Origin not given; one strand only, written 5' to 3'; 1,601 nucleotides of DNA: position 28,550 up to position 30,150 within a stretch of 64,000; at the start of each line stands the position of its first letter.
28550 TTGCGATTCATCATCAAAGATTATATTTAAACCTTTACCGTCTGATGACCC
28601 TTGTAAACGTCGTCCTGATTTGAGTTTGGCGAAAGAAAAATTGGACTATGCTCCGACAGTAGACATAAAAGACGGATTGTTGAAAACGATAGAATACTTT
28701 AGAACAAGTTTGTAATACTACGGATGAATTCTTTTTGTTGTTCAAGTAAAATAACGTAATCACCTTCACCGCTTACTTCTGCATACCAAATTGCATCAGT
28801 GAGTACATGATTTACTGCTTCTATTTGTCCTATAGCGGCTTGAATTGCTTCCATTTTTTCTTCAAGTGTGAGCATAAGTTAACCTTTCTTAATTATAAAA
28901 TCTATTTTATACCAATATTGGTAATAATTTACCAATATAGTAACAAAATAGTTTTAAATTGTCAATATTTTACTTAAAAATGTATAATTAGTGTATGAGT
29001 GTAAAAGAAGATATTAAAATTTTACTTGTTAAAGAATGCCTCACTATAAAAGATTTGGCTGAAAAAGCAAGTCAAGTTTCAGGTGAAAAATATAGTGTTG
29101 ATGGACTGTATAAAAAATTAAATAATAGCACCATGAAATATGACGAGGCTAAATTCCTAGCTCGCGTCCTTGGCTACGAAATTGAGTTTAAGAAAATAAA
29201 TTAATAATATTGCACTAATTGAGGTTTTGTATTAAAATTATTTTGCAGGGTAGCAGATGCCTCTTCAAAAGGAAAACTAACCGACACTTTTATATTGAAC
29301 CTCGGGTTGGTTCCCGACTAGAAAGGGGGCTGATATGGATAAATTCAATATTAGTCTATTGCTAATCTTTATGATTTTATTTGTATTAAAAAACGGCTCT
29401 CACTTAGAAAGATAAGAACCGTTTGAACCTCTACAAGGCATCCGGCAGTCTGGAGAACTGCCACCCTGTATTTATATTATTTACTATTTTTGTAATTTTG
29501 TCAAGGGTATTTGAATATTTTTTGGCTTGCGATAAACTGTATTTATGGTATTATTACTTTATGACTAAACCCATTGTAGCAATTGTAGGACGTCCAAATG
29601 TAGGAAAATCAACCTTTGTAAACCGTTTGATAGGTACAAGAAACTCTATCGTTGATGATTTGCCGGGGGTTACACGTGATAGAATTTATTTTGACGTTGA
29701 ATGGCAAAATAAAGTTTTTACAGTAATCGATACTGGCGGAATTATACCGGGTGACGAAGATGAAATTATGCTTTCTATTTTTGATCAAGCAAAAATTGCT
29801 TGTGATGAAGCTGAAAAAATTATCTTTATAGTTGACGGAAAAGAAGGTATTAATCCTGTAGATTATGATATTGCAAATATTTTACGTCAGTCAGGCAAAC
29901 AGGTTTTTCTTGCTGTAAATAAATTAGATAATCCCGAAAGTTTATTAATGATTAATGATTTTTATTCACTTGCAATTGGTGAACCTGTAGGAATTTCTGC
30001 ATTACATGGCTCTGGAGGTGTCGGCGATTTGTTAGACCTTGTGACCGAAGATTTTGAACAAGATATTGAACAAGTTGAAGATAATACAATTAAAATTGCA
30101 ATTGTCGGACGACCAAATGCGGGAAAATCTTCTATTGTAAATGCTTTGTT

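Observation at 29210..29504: Type I toxin-antitoxin-like locus 1 (unannotated)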

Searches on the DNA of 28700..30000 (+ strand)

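Call 3: search_rna_families(source=window, start=28700, end=30000, threshold=evalue, max_evalue=10, show_alignments=3)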
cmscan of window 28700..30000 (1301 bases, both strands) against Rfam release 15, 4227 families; matches with E-value up to 10: 6.
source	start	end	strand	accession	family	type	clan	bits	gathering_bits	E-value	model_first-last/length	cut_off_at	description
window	29910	29975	+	RF01428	snoR128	Gene; snRNA; snoRNA; CD-box;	-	22.3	40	2.5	1-91/91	no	small nucleolar RNA snoR128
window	29599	29660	-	RF02923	HTH-XRE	Cis-reg;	-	19.2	49.8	0.99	1-78/78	no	HTH-XRE RNA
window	28919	28954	+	RF01078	PK-PYVV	Cis-reg;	-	19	65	1.6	1-58/58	no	3'-terminal pseudoknot in PYVV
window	29421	29521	-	RF02109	DLEU2_5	Gene; lncRNA;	-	18.6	40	2.8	1-84/84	no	Deleted in lymphocytic leukemia 2 conserved region 5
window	28902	28951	-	RF03818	MIR7994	Gene; miRNA;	-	16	100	9.3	20-69/90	no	MIR7994 microRNA precursor family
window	29379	29512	-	RF00628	RgsA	Gene; sRNA;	-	11.7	88.4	4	43-161/194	no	RgsA sRNA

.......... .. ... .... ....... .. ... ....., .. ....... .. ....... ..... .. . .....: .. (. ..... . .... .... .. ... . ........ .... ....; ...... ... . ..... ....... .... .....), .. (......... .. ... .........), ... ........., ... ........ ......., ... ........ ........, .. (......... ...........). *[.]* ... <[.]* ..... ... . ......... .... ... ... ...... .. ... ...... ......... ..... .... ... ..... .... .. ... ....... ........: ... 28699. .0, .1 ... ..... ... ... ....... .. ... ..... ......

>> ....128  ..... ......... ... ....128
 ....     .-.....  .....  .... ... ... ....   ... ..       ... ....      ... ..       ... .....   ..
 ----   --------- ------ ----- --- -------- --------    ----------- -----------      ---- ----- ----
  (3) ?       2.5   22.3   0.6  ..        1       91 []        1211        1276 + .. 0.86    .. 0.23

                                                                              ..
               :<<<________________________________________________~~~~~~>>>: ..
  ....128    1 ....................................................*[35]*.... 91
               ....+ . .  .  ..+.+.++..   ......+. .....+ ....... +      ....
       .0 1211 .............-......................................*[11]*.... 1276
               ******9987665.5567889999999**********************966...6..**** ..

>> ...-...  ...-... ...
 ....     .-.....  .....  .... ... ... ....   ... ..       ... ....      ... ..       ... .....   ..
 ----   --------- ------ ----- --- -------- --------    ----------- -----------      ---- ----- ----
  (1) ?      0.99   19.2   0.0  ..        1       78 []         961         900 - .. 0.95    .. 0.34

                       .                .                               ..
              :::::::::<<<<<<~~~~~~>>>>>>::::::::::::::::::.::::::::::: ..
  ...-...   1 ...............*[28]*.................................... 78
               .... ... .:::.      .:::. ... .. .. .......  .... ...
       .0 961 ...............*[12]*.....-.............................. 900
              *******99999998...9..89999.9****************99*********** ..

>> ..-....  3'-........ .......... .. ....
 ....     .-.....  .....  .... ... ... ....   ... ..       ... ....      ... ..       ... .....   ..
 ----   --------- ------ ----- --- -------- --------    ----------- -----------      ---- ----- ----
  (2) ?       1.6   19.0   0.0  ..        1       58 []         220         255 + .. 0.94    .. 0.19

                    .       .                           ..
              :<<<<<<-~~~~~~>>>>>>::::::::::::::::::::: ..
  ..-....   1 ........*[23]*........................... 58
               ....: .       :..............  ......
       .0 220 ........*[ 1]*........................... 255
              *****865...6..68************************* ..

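Call 69: search_dna_similar(query=window:29210-29505:+, collection=phages, mode=distant, max_evalue=0.001)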
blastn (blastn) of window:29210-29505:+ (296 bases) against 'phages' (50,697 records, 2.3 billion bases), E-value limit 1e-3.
No match.

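Call 70: search_dna_similar(query=window:29210-29505:+, collection=plasmids, mode=distant, max_evalue=0.001)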
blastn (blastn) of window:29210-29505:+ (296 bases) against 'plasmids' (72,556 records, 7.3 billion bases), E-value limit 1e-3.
No match.

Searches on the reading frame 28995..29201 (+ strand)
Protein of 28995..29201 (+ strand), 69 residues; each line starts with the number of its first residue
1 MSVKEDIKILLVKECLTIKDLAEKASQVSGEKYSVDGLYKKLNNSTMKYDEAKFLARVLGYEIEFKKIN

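Call 24: search_protein_families(library=pfam, proteins=[window:28995-29201:+], max_evalue=10)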
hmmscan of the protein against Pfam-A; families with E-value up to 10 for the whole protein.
seq(69 aa): 2 families
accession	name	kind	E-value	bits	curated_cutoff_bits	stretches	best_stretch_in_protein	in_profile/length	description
PF21984.2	DnaD_N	-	0.0069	17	27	1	5-47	54-95/101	DnaD N-terminal domain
PF10368.14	YkyA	-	0.025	14.7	28.8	1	11-53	138-180/186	Putative cell-wall binding lipoprotein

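Call 35: search_protein_families(library=ncbifam, proteins=[window:28995-29201:+], max_evalue=10)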
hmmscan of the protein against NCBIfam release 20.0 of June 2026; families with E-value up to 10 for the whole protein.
seq(69 aa): 0 families
